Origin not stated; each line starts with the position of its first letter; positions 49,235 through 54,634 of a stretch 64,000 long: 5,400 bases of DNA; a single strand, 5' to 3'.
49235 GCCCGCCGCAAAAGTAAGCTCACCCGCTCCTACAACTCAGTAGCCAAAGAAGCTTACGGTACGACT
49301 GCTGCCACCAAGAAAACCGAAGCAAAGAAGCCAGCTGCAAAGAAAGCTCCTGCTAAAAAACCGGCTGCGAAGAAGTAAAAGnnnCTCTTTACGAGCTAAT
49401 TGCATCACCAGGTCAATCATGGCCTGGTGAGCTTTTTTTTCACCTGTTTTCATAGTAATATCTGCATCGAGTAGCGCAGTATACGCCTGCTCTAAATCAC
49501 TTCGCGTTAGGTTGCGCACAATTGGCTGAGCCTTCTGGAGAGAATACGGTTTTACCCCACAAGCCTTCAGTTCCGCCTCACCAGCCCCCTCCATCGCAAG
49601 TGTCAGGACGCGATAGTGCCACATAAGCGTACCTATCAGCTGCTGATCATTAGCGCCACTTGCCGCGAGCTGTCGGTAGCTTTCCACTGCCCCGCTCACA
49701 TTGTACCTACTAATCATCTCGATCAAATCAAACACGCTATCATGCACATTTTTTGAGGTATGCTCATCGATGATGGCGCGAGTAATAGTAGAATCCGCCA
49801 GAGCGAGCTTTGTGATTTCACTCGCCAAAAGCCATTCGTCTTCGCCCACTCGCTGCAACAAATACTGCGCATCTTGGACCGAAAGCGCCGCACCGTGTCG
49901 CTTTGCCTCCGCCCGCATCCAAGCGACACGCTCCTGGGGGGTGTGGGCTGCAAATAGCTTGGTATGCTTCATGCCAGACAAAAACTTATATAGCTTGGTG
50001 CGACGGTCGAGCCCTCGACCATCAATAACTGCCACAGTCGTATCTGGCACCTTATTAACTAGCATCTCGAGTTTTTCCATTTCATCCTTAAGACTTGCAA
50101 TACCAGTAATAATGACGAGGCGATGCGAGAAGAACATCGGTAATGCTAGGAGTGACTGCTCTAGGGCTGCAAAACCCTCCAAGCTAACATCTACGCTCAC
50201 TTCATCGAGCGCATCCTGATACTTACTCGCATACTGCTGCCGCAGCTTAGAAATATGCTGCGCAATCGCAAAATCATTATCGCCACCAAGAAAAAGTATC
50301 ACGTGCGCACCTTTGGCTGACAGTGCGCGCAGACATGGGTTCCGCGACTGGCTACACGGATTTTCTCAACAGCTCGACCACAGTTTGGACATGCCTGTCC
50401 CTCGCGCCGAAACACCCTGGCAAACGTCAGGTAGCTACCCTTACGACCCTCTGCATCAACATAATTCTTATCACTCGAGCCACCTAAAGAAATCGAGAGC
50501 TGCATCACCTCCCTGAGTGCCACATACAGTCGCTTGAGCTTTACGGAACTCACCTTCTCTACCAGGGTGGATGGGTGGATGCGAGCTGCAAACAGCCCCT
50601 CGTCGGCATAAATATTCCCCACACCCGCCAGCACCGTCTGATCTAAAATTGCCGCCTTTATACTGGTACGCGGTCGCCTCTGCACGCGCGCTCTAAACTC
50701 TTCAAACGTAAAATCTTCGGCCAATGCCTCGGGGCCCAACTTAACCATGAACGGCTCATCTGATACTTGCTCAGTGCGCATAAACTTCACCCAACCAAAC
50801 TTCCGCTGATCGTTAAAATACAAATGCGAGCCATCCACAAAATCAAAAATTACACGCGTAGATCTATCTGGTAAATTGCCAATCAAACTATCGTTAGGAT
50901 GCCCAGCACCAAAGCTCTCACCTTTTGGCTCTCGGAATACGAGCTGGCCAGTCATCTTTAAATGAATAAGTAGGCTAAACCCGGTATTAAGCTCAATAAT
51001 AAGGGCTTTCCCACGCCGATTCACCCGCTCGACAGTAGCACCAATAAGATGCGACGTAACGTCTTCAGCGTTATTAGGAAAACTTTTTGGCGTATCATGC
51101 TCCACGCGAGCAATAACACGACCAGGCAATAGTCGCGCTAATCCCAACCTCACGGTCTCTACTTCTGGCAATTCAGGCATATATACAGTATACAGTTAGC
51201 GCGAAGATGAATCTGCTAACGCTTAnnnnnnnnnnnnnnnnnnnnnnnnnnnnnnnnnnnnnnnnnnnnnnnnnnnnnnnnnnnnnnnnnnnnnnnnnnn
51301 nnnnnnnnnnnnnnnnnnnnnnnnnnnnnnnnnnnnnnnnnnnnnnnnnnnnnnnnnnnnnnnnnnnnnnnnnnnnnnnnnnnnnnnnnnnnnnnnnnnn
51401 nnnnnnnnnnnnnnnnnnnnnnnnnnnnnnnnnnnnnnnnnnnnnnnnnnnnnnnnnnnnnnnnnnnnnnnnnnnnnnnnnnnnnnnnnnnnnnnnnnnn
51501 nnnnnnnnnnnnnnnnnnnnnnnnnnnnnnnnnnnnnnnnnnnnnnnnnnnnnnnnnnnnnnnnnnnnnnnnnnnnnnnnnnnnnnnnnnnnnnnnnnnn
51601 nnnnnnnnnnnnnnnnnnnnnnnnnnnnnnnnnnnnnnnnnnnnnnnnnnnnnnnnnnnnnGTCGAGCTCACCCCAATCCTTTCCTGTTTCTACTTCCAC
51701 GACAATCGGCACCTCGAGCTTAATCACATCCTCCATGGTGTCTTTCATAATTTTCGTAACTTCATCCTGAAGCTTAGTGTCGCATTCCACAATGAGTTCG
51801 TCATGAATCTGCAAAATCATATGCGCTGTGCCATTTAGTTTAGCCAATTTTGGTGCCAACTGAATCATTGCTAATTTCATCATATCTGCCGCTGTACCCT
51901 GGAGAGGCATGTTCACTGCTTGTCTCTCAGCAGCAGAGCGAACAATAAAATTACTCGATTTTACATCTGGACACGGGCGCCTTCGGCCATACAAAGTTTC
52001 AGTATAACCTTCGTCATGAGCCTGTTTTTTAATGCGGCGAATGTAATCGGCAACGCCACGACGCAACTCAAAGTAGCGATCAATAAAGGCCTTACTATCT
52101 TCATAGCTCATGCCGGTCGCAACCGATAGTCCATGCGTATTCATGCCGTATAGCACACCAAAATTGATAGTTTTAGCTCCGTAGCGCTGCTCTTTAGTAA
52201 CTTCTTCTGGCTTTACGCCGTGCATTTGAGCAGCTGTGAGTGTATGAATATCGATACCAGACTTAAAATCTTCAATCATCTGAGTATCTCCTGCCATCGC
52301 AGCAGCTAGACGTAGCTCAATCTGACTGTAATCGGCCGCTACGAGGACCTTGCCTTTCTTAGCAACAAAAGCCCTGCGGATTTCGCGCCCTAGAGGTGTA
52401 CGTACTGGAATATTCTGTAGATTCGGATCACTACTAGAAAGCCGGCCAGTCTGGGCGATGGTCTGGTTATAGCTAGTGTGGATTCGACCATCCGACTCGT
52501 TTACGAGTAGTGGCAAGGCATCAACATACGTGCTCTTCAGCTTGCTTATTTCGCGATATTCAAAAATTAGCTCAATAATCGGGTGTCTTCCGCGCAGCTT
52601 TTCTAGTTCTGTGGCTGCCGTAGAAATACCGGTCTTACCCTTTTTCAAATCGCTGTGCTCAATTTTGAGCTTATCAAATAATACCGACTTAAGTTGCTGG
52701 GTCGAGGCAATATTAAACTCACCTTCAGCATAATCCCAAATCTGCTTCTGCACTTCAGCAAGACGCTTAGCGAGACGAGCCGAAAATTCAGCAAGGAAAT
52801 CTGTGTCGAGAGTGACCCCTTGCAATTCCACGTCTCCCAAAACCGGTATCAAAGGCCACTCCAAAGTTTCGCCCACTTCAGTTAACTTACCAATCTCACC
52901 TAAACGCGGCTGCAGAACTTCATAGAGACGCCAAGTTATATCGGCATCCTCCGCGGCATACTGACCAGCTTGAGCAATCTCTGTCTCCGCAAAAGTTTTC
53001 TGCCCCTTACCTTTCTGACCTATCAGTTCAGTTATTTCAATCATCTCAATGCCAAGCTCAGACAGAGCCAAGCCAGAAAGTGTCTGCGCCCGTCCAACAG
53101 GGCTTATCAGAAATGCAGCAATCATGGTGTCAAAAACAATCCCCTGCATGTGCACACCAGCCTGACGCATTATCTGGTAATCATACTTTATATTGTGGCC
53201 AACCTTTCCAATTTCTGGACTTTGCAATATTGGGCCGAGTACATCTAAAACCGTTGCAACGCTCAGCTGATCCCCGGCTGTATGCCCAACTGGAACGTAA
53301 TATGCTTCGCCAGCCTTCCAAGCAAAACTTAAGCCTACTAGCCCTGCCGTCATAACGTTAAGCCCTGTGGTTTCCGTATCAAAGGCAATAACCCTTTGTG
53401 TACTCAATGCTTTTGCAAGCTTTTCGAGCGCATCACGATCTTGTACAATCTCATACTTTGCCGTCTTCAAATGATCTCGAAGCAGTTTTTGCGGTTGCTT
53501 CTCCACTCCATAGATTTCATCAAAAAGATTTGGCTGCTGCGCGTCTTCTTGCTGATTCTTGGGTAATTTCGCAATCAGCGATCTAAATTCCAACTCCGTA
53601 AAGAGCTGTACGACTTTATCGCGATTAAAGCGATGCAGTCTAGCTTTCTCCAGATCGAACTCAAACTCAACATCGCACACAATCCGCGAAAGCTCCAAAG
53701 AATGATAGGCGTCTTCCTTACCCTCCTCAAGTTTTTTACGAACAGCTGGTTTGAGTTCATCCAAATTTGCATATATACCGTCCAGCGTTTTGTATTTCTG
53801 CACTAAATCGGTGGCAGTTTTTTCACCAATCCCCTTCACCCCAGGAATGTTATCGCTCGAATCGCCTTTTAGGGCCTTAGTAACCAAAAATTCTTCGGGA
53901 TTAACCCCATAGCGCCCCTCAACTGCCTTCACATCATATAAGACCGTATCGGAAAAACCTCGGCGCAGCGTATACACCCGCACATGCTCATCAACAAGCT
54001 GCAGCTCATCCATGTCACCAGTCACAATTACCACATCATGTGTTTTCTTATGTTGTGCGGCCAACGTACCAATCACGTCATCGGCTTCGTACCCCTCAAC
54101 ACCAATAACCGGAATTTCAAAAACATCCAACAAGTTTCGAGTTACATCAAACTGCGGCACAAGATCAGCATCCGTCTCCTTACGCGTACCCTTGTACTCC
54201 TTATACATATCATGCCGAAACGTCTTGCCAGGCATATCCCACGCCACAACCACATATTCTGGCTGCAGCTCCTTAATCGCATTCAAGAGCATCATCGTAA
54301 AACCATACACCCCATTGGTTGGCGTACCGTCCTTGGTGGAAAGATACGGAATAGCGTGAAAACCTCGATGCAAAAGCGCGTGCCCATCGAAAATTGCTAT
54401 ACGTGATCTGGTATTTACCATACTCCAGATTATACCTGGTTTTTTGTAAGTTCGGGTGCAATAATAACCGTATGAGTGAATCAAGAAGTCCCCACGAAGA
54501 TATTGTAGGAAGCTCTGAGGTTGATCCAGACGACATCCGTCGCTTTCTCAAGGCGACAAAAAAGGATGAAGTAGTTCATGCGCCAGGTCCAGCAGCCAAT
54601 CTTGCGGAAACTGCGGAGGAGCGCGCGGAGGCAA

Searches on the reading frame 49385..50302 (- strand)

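Call 93: search_protein_families(library=pfam, proteins=[window:49385-50302:-], max_evalue=0.0001)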
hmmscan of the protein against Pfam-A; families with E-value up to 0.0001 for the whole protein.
window:49385-50302:- (306 aa): 2 families
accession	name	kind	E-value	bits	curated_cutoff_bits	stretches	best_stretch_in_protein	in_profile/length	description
PF21694.2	DNA_pol3_delta_C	-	2.1e-14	54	27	1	188-301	2-120/121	DNA polymerase III delta subunit, C-terminal domain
PF06144.19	DNA_pol3_delta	-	4.3e-11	43.3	21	1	5-110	3-116/124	DNA polymerase III, delta subunit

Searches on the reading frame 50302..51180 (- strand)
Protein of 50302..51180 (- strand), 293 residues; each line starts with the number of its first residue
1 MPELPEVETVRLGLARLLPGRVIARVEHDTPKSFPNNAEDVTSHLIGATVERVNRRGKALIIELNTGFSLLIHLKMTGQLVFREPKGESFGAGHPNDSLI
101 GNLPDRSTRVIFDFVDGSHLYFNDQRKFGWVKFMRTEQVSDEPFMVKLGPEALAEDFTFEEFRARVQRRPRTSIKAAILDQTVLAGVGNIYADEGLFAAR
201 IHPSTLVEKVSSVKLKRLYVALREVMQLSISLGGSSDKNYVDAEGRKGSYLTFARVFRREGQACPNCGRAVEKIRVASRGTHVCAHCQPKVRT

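Call 93: search_protein_families(library=pfam, proteins=[window:50302-51180:-], max_evalue=0.0001)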
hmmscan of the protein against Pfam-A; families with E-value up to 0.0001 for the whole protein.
window:50302-51180:- (293 aa): 3 families
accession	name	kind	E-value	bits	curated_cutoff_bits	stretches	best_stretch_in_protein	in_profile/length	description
PF01149.29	Fapy_DNA_glyco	-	5.7e-30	104.8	25.5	1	1-130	1-116/117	Formamidopyrimidine-DNA glycosylase N-terminal domain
PF06831.19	H2TH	-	5e-25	87.8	34.7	1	148-236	1-88/93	Formamidopyrimidine-DNA glycosylase H2TH domain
PF06827.20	zf-FPG_IleRS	-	5.4e-09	36.1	21.3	1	261-289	1-29/30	Zinc finger found in FPG and IleRS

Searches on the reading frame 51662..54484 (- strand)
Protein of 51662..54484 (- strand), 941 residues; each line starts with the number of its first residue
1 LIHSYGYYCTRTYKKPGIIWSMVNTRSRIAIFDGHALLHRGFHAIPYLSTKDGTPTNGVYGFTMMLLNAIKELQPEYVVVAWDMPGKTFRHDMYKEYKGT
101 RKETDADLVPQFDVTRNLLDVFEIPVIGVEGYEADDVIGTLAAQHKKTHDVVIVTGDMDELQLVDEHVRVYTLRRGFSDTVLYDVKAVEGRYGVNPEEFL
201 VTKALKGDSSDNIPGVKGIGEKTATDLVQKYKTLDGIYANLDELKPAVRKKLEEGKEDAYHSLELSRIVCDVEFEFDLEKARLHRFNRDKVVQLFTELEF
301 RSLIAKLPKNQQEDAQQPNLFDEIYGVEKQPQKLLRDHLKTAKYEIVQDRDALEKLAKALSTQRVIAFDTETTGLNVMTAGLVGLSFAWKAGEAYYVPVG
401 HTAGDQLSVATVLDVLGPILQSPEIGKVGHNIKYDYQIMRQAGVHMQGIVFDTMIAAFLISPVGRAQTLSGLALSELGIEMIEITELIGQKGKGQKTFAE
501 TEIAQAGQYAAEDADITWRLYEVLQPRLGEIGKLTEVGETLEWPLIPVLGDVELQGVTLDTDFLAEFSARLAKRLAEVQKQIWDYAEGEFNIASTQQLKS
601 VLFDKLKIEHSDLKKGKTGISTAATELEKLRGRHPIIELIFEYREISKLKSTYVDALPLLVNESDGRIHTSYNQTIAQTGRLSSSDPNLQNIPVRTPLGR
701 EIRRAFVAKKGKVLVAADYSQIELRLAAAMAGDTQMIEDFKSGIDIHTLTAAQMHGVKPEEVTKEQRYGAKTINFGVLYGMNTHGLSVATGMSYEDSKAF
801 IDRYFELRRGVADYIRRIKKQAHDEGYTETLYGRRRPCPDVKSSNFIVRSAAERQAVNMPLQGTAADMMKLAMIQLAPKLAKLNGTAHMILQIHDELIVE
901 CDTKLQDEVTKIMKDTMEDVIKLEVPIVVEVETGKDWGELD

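Call 58: search_protein_families(library=pfam, proteins=[window:51662-54484:-], max_evalue=0.0001)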
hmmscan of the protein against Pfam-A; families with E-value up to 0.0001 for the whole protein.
window:51662-54484:- (941 aa): 5 families
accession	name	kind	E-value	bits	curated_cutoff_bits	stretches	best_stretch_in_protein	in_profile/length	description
PF00476.26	DNA_pol_A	-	1.1e-148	495.7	34.3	1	562-939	2-381/381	DNA polymerase family A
PF02739.22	5_3_exonuc_N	-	2.3e-53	180.7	34.3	1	29-193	2-164/164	5'-3' exonuclease, N-terminal resolvase-like domain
PF01612.26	DNA_pol_A_exo1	-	2e-30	106.3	23.6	1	344-528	1-172/173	3'-5' exonuclease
PF01367.25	5_3_exonuc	-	2.1e-30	105.5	40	1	194-288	1-96/97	5'-3' exonuclease, C-terminal SAM fold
PF22619.2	DNA_polI_exo1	-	3.9e-07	30.4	27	1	374-504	7-127/140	DNA polymerase I, ribonuclease H-like domain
